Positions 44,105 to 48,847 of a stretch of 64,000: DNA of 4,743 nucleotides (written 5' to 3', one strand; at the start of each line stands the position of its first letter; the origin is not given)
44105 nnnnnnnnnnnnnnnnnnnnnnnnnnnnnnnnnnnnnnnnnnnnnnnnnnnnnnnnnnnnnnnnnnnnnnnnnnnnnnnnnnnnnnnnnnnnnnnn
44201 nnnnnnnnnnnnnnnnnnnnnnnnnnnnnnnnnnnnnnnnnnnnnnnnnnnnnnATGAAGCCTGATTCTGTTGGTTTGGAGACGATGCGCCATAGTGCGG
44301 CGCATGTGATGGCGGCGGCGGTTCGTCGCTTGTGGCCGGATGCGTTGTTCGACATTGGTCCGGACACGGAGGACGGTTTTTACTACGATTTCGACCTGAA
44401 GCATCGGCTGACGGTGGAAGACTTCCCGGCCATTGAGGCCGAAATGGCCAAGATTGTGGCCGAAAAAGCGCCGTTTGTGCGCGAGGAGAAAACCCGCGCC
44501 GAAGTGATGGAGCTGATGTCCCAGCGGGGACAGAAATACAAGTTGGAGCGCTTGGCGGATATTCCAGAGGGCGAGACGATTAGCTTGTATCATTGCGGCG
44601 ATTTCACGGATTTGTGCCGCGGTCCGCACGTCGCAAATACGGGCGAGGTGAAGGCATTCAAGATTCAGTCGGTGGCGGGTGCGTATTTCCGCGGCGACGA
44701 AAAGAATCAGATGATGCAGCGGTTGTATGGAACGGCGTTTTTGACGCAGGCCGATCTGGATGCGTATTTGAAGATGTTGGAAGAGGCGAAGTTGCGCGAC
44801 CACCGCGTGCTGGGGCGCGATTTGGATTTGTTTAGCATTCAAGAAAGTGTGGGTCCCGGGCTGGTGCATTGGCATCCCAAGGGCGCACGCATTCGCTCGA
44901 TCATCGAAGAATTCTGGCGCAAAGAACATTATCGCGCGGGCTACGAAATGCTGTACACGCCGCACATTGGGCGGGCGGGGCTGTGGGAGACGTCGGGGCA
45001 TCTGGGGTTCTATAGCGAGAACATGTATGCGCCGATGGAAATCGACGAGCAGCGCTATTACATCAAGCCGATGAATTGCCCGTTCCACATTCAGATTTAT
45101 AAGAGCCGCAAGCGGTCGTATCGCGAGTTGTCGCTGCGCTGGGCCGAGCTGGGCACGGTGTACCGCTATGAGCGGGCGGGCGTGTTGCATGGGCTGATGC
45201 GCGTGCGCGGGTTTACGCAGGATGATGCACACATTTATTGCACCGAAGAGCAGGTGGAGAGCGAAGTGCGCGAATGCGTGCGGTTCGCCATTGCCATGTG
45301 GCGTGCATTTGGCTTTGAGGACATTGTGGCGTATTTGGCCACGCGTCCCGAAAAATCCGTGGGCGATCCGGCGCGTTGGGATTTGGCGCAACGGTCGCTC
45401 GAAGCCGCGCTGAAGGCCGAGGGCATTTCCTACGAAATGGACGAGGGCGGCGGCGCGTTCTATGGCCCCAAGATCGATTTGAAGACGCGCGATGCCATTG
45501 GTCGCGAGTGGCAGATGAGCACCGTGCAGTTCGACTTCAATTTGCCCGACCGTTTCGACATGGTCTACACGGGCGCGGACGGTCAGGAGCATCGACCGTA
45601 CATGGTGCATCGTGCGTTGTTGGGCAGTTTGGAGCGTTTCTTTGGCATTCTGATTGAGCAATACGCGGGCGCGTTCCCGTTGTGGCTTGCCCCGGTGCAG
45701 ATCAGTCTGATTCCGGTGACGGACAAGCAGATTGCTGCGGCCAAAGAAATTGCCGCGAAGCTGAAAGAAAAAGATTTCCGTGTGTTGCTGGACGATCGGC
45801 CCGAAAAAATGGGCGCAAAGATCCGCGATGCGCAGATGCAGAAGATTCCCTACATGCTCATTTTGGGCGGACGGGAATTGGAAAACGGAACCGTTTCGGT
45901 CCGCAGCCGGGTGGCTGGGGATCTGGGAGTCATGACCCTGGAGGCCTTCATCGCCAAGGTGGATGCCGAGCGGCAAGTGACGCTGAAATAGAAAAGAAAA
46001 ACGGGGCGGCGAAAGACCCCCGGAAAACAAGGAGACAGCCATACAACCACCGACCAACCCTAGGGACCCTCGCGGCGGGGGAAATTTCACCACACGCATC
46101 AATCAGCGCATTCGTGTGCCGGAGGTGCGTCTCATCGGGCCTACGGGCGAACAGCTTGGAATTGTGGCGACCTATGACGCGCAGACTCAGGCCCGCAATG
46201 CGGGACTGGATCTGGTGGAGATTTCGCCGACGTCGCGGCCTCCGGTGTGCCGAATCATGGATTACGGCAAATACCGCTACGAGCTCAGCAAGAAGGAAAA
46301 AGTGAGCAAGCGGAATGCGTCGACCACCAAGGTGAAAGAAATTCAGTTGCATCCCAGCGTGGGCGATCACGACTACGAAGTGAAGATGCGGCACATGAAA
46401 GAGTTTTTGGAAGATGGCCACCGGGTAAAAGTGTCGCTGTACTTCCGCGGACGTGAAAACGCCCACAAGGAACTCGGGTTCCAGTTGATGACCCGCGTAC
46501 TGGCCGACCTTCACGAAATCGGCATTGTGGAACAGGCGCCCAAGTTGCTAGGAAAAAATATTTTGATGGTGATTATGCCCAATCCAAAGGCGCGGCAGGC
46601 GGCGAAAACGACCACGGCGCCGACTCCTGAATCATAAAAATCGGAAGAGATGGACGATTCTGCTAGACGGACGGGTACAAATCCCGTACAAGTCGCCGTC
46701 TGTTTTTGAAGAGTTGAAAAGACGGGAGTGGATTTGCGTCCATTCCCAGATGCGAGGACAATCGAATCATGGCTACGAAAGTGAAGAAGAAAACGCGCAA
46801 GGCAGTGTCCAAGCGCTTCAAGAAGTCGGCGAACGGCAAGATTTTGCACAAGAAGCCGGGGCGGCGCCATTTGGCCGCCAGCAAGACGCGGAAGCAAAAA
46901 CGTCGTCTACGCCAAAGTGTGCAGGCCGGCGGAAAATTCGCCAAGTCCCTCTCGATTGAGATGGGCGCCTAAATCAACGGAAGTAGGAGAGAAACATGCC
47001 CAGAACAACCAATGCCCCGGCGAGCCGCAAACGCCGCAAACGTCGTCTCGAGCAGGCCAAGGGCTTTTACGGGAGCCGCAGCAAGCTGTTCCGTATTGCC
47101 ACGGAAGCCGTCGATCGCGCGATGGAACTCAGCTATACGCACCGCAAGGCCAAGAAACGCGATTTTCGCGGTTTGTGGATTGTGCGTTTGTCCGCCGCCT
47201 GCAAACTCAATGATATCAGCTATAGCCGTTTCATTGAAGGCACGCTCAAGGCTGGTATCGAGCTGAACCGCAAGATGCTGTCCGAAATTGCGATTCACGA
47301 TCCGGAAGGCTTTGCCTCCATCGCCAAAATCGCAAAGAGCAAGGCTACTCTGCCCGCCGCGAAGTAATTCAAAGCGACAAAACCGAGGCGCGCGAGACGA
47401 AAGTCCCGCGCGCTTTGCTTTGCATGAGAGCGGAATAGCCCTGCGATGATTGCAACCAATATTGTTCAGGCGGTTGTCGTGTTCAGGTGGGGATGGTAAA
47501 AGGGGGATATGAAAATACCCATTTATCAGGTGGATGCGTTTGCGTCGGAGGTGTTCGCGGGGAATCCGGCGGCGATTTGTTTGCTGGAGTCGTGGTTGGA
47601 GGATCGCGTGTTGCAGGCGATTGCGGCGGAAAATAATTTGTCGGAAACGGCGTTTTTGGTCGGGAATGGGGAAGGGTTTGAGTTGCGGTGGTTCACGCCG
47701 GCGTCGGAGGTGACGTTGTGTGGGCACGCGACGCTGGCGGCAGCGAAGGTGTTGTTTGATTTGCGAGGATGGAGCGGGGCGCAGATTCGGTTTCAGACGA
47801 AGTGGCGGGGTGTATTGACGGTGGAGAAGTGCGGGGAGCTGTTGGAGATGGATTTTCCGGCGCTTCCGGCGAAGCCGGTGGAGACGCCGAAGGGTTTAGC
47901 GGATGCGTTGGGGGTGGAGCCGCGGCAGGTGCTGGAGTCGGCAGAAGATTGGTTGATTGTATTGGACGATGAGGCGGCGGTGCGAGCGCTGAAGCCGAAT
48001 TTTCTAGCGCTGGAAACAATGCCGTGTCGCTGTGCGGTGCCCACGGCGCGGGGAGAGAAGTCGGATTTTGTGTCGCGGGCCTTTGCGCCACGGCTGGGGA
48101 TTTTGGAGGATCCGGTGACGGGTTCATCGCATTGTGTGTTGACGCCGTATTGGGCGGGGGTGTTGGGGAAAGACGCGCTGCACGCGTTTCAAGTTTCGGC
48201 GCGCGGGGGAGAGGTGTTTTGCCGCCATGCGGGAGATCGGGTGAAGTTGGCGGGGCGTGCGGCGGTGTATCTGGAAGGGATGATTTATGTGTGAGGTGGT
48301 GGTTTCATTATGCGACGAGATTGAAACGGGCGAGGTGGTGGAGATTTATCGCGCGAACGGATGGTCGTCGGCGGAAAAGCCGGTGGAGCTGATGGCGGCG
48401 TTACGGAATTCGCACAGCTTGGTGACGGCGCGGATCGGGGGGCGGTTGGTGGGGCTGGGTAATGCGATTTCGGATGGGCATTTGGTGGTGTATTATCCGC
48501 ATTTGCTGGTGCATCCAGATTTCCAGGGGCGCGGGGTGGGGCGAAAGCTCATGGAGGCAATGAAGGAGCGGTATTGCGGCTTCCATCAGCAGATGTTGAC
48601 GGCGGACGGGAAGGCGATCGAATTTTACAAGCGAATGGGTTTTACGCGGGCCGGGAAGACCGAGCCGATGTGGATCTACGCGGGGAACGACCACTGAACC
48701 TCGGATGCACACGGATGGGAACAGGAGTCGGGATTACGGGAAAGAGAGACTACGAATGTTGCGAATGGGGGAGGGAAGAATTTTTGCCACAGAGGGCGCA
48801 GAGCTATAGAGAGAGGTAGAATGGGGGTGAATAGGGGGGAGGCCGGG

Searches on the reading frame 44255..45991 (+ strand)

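Call 18: search_protein_families(library=pfam, proteins=[window:44255-45991:+])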
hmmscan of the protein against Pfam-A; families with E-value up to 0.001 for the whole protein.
window:44255-45991:+ (578 aa): 3 families
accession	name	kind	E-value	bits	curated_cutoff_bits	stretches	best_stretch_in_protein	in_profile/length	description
PF00587.30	tRNA-synt_2b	-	9.3e-46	156.6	29.3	1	264-470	6-179/179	tRNA synthetase class II core domain (G, H, P, S and T)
PF03129.25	HGTP_anticodon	-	1.9e-23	82.8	21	1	482-570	1-92/94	Anticodon binding domain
PF07973.19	tRNA_SAD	-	8.4e-19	67.7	24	1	109-158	1-44/44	Threonyl and Alanyl tRNA synthetase second additional domain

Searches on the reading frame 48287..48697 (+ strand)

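Call 18: search_protein_families(library=pfam, proteins=[window:48287-48697:+])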
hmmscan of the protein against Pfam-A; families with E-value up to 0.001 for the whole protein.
window:48287-48697:+ (136 aa): 7 families
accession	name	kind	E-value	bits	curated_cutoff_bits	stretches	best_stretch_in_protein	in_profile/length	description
PF13508.13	Acetyltransf_7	-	9e-15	55.3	27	1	44-120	4-83/84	Acetyltransferase (GNAT) domain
PF13673.13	Acetyltransf_10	-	5.8e-14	52.6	23.6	1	39-124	26-112/128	Acetyltransferase (GNAT) domain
PF00583.31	Acetyltransf_1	-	3.7e-13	50.2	20.7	1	26-119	14-116/116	Acetyltransferase (GNAT) family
PF08445.16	FR47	-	2.4e-05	24.7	22.1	1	73-125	27-83/86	FR47-like protein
PF13480.13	Acetyltransf_6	-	0.00044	20.9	22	1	34-98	61-126/143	Acetyltransferase (GNAT) domain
PF13527.13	Acetyltransf_9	-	0.00081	19.8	25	0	75-121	80-126/127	Acetyltransferase (GNAT) domain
PF12568.14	PanZ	-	0.00083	19.3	22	1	30-119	25-114/128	Acetyltransferase (GNAT) domain, PanZ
